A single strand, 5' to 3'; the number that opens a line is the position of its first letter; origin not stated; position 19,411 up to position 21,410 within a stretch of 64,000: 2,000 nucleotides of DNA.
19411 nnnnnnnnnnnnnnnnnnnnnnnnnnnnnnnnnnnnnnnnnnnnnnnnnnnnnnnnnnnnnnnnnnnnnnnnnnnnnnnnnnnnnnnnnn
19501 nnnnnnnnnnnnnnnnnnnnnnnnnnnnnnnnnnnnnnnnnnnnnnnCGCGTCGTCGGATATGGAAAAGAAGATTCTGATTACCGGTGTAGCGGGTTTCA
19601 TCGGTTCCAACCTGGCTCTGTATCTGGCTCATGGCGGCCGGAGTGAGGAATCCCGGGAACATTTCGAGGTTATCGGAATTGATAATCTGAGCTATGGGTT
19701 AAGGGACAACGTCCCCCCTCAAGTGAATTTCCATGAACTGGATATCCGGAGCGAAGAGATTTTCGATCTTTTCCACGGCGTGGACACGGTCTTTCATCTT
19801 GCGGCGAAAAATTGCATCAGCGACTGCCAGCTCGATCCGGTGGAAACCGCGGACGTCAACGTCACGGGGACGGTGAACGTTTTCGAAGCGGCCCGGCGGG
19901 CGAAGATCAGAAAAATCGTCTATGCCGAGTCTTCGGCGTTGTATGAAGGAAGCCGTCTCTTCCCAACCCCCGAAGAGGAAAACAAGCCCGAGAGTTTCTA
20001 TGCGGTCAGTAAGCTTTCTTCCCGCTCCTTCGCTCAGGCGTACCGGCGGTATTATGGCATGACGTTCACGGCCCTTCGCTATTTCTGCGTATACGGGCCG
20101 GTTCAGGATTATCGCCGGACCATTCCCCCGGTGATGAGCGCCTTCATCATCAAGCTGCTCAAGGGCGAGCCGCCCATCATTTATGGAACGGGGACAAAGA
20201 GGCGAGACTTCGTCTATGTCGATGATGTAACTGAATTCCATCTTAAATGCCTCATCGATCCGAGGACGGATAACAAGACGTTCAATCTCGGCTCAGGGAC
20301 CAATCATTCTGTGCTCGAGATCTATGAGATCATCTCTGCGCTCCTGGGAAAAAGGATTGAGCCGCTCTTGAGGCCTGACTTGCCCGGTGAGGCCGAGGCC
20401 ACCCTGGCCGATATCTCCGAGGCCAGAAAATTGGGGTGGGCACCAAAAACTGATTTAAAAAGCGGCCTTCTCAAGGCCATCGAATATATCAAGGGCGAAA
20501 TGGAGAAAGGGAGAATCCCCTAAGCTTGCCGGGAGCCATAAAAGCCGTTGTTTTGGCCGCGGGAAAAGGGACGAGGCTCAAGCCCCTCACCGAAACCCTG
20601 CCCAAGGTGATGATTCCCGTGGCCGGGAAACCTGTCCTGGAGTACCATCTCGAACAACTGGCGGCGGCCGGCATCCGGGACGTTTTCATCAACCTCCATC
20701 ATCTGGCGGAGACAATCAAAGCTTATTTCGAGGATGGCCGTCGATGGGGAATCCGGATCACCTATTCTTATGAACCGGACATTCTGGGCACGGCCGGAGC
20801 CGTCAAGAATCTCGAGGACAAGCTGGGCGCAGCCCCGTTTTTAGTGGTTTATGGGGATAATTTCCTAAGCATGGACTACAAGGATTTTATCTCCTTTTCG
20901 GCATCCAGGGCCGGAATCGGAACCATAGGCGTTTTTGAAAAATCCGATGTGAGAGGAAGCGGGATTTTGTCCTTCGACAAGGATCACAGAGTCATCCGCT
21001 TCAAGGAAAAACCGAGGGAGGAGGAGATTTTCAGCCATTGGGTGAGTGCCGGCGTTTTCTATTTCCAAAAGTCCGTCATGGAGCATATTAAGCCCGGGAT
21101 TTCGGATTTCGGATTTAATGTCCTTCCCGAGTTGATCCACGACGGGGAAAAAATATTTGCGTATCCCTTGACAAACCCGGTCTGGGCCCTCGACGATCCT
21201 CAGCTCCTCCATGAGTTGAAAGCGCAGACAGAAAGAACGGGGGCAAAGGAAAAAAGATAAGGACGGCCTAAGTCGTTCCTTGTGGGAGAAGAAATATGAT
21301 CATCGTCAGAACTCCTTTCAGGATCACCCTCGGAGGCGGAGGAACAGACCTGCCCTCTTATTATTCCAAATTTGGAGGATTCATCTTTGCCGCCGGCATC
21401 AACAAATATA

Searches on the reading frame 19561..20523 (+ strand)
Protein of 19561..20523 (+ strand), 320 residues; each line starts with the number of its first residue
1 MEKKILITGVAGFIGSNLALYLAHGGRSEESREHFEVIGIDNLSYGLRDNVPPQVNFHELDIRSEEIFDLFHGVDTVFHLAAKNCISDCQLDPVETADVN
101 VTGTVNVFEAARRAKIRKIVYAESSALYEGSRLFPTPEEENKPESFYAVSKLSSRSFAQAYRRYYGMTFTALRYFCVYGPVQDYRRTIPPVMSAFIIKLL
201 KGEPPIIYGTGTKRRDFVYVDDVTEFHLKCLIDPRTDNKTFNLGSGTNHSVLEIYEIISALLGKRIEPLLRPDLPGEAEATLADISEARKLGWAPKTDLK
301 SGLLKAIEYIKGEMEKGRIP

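Call 12: search_protein_families(library=pfam, proteins=[window:19561-20523:+])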
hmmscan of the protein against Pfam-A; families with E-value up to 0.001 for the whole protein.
window:19561-20523:+ (320 aa): 6 families
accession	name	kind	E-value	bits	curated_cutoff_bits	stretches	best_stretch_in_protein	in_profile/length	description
PF01370.27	Epimerase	-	1.9e-52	178.5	20.9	1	5-244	1-240/240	NAD dependent epimerase/dehydratase family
PF16363.11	GDP_Man_Dehyd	-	3e-43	149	27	1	6-303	1-329/332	GDP-mannose 4,6 dehydratase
PF01073.25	3Beta_HSD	-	2.7e-14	53.3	22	1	6-228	1-226/280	3-beta hydroxysteroid dehydrogenase/isomerase family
PF02719.21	Polysacc_synt_2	-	9.3e-09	35.3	20.2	1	5-121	1-125/293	Polysaccharide biosynthesis protein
PF04321.23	RmlD_sub_bind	-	4e-07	29.8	27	1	4-179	2-153/287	RmlD substrate binding domain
PF07993.18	NAD_binding_4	-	1.5e-06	28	20.1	1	59-221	74-252/258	Male sterility protein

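Call 23: find_encoding_contigs(protein=window:19561-20523:+, flank=10000, max_places=10)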
Protein window:19561-20523:+ (320 aa): no gene with exactly this product is on record in the collection.

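Call 27: search_protein_families(library=ncbifam, proteins=[window:19561-20523:+], max_evalue=1e-10)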
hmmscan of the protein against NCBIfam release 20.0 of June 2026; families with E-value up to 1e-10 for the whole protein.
window:19561-20523:+ (320 aa): 15 families
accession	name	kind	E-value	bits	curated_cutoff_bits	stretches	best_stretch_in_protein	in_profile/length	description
TIGR04180.1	EDH_00030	hypoth_equivalog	1.1e-36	126.4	475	1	5-268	1-262/297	NAD-dependent 4,6-dehydratase LegB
TIGR01179.1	galE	equivalog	1.6e-36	125.8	262.3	1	4-306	1-321/332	UDP-glucose 4-epimerase GalE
TIGR01181.1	dTDP_gluc_dehyt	equivalog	5.6e-36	124.2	365.1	1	4-310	1-311/321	dTDP-glucose 4,6-dehydratase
NF011728.1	PRK15181.1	equivalog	2e-33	115.8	760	1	3-309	16-336/348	Vi polysaccharide biosynthesis UDP-N-acetylglucosaminuronic acid C-4 epimerase TviC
TIGR02197.1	heptose_epim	equivalog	5.1e-30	104.7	274.6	1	5-305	1-308/316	ADP-glyceromanno-heptose 6-epimerase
NF047922.1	GDPFucSynFcl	equivalog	1.9e-24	86.7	500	1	73-308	53-299/308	GDP-L-fucose synthase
NF007956.0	PRK10675.1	subfamily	4.7e-21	75.3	394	1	4-295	2-314/338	UDP-glucose 4-epimerase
NF007582.0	PRK10217.1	equivalog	1.2e-20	73.9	698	1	3-309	2-330/355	dTDP-glucose 4,6-dehydratase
NF007490.0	PRK10084.1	subfamily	1.5e-20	73.6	649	1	140-310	160-334/361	dTDP-glucose 4,6-dehydratase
NF008360.0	PRK11150.1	equivalog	9.6e-16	57.8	452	1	5-273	2-266/310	ADP-glyceromanno-heptose 6-epimerase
TIGR03466.1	HpnA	hypoth_equivalog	3.7e-15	55.6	367.65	1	4-268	2-252/327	hopanoid-associated sugar epimerase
TIGR02622.1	CDP_4_6_dhtase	equivalog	1.2e-14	54.2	278.45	1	2-134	4-139/352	CDP-glucose 4,6-dehydratase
NF008872.0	PRK11908.1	equivalog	3.1e-14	52.8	294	1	3-260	2-269/349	bifunctional UDP-4-keto-pentose/UDP-xylose synthase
NF043036.1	ErythonDh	equivalog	2.1e-12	46.9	325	1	4-161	2-163/321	D-erythronate dehydrogenase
NF042423.1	oxyalk_red_Shew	equivalog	7e-11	41.8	580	1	3-233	9-223/331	2-alkyl-3-oxoalkanoate reductase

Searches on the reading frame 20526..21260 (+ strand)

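Call 27: search_protein_families(library=ncbifam, proteins=[window:20526-21260:+], max_evalue=1e-10)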
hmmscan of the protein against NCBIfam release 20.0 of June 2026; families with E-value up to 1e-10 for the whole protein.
window:20526-21260:+ (244 aa): 23 families
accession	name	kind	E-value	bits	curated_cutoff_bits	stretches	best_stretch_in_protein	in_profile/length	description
NF052502.1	man1P_GTase_Rv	exception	1.1e-39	136.3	440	1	6-213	2-208/352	mannose-1-phosphate guanylyltransferase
NF045761.1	NAMPUrTaseMurU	equivalog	1.8e-37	129.4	250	1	5-125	1-121/226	N-acetylmuramate alpha-1-phosphate uridylyltransferase MurU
TIGR03992.1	Arch_glmU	subfamily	3.9e-37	128.1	292.1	1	6-189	2-177/393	bifunctional sugar-1-phosphate nucleotidylyltransferase/acetyltransferase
TIGR01208.1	rmlA_long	equivalog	3e-35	121.7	320.25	1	6-189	1-183/353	glucose-1-phosphate thymidylyltransferase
NF041313.1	UDPGP_AglF_Halo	equivalog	4.9e-28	98.2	400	1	6-186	2-180/234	UTP--glucose-1-phosphate uridylyltransferase AglF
TIGR01207.1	rmlA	equivalog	1.1e-26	93.6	360.65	1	6-188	1-183/286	glucose-1-phosphate thymidylyltransferase RfbA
NF049965.1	GlMnHpPGnyltfHddC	equivalog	1.1e-23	84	300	1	6-189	2-176/221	D-glycero-D-manno-heptose 1-phosphate guanosyltransferase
NF041173.1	Sug_nt_acttase_Thmprot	equivalog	6.1e-23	81.4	600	1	5-189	1-177/405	bifunctional sugar-1-phosphate nucleotidylyltransferase/acetyltransferase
NF012024.0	PRK15480.1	equivalog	6.3e-22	78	588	1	6-189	5-188/292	glucose-1-phosphate thymidylyltransferase RfbA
NF003670.0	PRK05293.1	equivalog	1.5e-21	76.8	470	1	6-215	6-238/382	glucose-1-phosphate adenylyltransferase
TIGR02623.1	G1P_cyt_trans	equivalog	1.8e-20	73.4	300.25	0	5-70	1-66/255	glucose-1-phosphate cytidylyltransferase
TIGR02091.1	glgC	equivalog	2.2e-20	73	424.9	1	7-215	3-239/364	glucose-1-phosphate adenylyltransferase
TIGR01173.1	glmU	equivalog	9.2e-17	61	366.85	1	6-192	2-184/452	bifunctional UDP-N-acetylglucosamine diphosphorylase/glucosamine-1-phosphate N-acetyltransferase GlmU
NF045697.1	MurNAcPUrMurU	equivalog_domain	2.2e-16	60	370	1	8-111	1-104/229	N-acetylmuramate alpha-1-phosphate uridylyltransferase MurU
TIGR01099.1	galU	equivalog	2.5e-16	60.1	326.8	1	6-70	3-67/261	UTP--glucose-1-phosphate uridylyltransferase GalU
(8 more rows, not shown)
